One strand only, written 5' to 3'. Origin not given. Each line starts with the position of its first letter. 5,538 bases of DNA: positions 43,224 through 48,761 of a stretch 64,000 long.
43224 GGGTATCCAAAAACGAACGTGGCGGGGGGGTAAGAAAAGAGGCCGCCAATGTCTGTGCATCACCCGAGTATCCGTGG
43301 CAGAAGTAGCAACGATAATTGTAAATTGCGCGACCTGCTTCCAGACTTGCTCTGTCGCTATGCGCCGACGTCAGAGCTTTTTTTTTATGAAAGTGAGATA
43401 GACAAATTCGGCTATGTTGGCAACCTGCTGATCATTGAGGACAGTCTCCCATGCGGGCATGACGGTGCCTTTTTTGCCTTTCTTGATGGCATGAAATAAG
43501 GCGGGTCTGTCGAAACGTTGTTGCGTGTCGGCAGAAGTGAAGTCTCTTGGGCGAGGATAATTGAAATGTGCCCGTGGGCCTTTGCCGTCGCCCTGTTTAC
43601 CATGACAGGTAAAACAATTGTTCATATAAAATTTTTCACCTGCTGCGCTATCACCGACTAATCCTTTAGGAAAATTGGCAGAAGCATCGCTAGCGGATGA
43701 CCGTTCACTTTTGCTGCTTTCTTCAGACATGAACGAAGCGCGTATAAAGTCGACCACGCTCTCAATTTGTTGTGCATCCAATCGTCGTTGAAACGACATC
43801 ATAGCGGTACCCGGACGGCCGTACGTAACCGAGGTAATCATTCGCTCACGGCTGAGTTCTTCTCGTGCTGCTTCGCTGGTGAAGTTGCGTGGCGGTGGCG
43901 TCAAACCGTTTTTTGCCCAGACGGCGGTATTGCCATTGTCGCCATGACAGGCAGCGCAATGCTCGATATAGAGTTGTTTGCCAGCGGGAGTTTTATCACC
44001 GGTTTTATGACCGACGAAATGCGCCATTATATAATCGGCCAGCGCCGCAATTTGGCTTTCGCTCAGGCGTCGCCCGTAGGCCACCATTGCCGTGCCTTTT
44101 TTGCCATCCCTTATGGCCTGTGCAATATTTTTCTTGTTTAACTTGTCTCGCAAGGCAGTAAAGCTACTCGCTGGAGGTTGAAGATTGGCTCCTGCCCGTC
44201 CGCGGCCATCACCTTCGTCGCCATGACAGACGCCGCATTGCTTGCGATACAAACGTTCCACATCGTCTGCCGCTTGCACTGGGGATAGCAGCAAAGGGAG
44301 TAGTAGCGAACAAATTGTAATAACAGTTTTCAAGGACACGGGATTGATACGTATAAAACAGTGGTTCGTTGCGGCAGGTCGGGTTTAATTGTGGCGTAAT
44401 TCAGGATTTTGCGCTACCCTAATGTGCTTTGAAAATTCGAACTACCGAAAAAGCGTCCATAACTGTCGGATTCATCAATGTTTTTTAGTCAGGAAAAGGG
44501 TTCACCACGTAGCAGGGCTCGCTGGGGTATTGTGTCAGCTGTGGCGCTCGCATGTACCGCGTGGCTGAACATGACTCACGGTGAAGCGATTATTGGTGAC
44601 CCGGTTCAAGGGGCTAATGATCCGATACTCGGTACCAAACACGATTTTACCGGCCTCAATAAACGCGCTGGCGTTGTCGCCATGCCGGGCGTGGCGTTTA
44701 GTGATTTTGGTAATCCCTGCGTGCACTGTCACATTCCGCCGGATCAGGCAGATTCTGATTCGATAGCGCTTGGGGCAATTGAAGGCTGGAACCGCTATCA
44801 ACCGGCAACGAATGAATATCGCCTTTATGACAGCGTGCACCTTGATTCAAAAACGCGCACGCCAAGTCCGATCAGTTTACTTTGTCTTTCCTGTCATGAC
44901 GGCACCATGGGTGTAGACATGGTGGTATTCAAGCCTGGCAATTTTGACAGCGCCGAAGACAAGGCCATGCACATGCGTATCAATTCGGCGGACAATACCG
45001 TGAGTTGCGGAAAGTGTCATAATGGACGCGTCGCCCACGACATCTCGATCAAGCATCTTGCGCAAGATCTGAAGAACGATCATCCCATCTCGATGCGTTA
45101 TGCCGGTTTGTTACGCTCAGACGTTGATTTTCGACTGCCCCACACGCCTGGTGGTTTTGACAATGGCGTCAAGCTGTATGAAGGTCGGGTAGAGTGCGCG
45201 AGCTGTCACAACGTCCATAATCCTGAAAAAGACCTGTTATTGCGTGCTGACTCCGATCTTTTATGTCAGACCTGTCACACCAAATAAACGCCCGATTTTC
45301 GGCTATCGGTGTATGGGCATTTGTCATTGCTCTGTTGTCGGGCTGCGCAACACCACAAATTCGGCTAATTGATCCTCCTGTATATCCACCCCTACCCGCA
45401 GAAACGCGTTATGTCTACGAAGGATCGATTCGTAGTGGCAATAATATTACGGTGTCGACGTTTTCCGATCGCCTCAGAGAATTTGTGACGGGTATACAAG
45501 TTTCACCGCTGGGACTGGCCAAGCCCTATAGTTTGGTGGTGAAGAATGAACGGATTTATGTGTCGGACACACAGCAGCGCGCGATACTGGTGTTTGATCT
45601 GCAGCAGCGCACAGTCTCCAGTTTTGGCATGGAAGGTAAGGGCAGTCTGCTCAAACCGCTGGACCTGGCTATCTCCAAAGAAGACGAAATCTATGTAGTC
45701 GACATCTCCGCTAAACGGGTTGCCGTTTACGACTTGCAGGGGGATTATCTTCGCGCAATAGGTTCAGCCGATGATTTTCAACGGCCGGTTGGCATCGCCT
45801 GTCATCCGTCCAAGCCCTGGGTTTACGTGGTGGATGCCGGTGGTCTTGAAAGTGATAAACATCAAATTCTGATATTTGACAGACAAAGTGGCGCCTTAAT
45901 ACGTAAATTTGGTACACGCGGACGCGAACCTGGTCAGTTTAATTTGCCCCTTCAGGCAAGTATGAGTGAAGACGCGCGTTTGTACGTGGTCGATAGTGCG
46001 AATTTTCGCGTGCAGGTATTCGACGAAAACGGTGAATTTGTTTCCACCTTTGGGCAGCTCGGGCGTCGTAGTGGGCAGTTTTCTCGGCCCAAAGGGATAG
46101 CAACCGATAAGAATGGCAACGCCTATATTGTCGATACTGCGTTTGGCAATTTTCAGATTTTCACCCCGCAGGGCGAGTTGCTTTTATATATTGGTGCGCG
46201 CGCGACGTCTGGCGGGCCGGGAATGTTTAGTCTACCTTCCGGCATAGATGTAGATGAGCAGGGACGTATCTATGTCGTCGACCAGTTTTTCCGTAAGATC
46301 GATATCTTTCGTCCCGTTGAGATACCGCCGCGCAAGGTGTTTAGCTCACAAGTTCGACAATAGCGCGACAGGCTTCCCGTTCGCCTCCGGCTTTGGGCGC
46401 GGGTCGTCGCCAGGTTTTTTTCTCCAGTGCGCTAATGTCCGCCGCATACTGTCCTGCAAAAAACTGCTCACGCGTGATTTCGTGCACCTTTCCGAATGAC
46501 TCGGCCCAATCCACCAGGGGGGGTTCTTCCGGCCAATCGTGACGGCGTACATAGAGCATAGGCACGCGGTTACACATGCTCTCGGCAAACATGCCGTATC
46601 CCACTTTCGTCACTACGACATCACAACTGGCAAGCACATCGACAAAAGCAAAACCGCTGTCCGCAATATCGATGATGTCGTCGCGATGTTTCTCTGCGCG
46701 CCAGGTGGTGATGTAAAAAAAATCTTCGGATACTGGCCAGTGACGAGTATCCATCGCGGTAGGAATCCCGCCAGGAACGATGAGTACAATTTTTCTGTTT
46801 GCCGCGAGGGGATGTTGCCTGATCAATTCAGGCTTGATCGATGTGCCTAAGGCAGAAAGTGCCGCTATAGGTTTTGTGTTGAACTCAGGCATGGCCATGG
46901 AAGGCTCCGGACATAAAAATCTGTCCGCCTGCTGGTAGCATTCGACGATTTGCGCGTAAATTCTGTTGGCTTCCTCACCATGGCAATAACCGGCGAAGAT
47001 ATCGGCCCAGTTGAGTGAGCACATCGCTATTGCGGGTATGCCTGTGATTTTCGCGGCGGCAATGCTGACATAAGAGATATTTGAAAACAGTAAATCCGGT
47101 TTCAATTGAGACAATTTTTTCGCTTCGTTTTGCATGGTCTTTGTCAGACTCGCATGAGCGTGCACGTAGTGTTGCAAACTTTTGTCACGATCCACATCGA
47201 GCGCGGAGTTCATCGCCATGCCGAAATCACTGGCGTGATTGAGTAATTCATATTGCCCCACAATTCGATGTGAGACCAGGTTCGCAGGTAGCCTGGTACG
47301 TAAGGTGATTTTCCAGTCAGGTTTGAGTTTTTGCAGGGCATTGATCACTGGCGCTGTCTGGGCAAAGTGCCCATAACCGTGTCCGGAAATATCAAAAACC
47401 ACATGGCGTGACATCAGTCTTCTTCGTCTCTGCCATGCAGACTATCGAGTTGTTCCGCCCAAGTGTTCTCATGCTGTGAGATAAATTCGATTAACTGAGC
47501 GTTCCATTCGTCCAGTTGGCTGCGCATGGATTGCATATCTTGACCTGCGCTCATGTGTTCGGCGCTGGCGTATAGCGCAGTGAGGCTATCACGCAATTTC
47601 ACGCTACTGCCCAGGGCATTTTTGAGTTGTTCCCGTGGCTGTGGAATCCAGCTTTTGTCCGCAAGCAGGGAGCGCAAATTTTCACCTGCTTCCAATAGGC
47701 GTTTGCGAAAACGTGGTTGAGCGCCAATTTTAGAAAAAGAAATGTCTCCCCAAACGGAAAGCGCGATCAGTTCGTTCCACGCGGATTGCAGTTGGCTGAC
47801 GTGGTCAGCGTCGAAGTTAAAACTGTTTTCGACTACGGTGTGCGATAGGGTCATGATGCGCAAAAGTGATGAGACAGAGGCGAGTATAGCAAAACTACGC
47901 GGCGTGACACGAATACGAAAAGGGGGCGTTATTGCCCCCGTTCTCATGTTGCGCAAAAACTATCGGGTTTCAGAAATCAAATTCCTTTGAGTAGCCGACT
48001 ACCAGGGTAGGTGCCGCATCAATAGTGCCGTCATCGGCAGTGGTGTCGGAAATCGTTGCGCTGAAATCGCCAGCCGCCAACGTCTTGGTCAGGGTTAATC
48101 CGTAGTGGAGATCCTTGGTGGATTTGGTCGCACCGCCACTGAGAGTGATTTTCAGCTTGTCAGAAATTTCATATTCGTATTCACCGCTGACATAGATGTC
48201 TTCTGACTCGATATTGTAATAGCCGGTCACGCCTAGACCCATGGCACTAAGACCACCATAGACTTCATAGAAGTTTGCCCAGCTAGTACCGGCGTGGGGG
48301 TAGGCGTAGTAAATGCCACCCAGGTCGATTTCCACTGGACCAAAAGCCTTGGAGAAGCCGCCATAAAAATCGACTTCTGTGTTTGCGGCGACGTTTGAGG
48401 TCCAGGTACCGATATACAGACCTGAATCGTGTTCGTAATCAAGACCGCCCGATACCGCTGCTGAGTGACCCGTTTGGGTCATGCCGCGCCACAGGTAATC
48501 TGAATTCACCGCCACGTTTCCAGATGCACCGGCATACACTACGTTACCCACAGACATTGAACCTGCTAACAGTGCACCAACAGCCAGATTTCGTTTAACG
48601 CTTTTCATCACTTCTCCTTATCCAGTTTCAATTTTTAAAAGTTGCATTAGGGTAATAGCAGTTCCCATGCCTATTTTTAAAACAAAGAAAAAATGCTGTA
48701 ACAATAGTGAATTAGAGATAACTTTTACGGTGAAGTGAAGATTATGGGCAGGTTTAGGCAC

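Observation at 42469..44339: Six-heme c-type cytochrome interrupted at an A9 tract that reads as a dnaX-type A_AAA_AAG -1 slippery site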

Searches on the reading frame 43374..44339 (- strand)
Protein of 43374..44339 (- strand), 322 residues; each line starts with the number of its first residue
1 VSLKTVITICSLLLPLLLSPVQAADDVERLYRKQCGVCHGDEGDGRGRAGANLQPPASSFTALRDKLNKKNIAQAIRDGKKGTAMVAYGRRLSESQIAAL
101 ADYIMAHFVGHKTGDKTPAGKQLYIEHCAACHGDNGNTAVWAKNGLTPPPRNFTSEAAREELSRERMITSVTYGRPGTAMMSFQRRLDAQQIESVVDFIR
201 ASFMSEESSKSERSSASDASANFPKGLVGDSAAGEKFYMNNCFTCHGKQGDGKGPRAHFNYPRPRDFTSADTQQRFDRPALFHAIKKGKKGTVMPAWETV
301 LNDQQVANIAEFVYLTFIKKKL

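Call 40: find_encoding_contigs(protein=window:43374-44339:-, flank=2000, max_places=5)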
Protein seq(322 aa) (322 aa): no gene with exactly this product is on record in the collection.

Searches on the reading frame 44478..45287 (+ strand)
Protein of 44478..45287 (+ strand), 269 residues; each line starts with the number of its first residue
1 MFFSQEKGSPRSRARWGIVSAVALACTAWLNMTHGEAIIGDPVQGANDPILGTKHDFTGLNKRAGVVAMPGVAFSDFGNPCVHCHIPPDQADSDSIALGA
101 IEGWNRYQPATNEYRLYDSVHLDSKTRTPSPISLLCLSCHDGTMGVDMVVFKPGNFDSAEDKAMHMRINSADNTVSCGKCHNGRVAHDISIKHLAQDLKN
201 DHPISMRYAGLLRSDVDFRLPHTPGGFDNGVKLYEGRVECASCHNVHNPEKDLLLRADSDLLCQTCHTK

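Call 41: search_protein_families(library=ncbifam, proteins=[window:44478-45287:+], max_evalue=0.00001)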
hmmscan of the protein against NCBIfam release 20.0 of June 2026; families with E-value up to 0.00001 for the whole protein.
window:44478-45287:+ (269 aa): 1 family
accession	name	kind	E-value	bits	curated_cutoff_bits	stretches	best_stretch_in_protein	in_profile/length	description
TIGR01905.1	paired_CXXCH_1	subfamily_domain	6.7e-07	29.1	25.2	1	239-268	8-37/41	doubled CXXCH domain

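Call 61: search_protein_families(library=pfam, proteins=[window:44478-45287:+], max_evalue=0.001)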
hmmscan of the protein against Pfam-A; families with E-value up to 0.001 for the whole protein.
window:44478-45287:+ (269 aa): 4 families
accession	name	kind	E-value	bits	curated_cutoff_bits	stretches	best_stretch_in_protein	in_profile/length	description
PF09699.15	Paired_CXXCH_1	-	9.2e-10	38.5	20.6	1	239-269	8-38/41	Doubled CXXCH motif (Paired_CXXCH_1)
PF22113.1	Mtrc-MtrF_II-IV_dom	-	3.8e-07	30.2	30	1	75-193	78-175/176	Outer membrane cytochrome MtrC/MtrF-like, domains II/IV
PF14522.11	Cytochrome_C7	-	3.1e-06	27.3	24.8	0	134-186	14-53/67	Cytochrome c7 and related cytochrome c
PF14537.11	Cytochrom_c3_2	-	4.1e-06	27.6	25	0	233-268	53-79/79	Cytochrome c3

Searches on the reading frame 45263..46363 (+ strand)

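Call 41: search_protein_families(library=ncbifam, proteins=[window:45263-46363:+], max_evalue=0.00001)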
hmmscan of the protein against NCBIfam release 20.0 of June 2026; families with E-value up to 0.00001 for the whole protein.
window:45263-46363:+ (366 aa): 3 families
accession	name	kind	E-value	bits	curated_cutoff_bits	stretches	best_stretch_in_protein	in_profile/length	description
NF035926.1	scyF_NHL_VPEP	equivalog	1e-42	146.6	350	3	170-268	196-288/376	scytonemin biosynthesis PEP-CTERM protein ScyF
NF047780.1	LIC12708_fam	subfamily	2.8e-10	39.6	150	0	140-299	66-207/391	LIC_12708 family protein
NF033206.1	ScyE_fam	subfamily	6.9e-07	29.1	80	0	273-343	252-322/333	ScyD/ScyE family protein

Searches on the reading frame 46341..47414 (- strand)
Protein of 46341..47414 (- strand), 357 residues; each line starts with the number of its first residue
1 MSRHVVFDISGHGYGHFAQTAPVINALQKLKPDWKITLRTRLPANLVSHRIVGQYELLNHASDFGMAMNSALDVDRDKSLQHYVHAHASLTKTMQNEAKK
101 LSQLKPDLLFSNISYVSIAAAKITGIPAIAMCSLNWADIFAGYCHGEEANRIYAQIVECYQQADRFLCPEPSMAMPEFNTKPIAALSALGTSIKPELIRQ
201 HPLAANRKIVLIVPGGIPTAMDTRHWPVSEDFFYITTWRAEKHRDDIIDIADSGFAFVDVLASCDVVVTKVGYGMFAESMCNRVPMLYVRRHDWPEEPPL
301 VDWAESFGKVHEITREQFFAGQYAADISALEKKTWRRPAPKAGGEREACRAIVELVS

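Call 41: search_protein_families(library=ncbifam, proteins=[window:46341-47414:-], max_evalue=0.00001)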
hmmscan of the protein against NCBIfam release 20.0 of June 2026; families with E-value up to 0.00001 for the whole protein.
window:46341-47414:- (357 aa): 1 family
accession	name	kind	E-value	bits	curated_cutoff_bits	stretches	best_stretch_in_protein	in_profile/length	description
TIGR00661.1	MJ1255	subfamily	8.5e-08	31.8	195.9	1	5-132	2-120/321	MJ1255/VC2487 family glycosyltransferase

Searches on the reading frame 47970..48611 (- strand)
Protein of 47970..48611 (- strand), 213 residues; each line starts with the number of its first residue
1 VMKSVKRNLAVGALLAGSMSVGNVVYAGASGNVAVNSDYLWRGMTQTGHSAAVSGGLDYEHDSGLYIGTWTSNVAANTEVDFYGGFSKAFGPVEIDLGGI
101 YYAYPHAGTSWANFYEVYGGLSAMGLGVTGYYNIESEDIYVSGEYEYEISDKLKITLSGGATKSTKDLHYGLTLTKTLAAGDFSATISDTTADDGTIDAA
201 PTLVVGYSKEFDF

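Call 41: search_protein_families(library=ncbifam, proteins=[window:47970-48611:-], max_evalue=0.00001)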
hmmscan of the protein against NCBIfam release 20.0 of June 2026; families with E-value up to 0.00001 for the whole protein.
window:47970-48611:- (213 aa): 1 family
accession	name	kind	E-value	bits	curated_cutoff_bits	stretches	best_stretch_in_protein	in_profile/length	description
TIGR02001.1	gcw_chp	subfamily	1.1e-32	113.5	47.15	1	9-209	9-242/244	TorF family putative porin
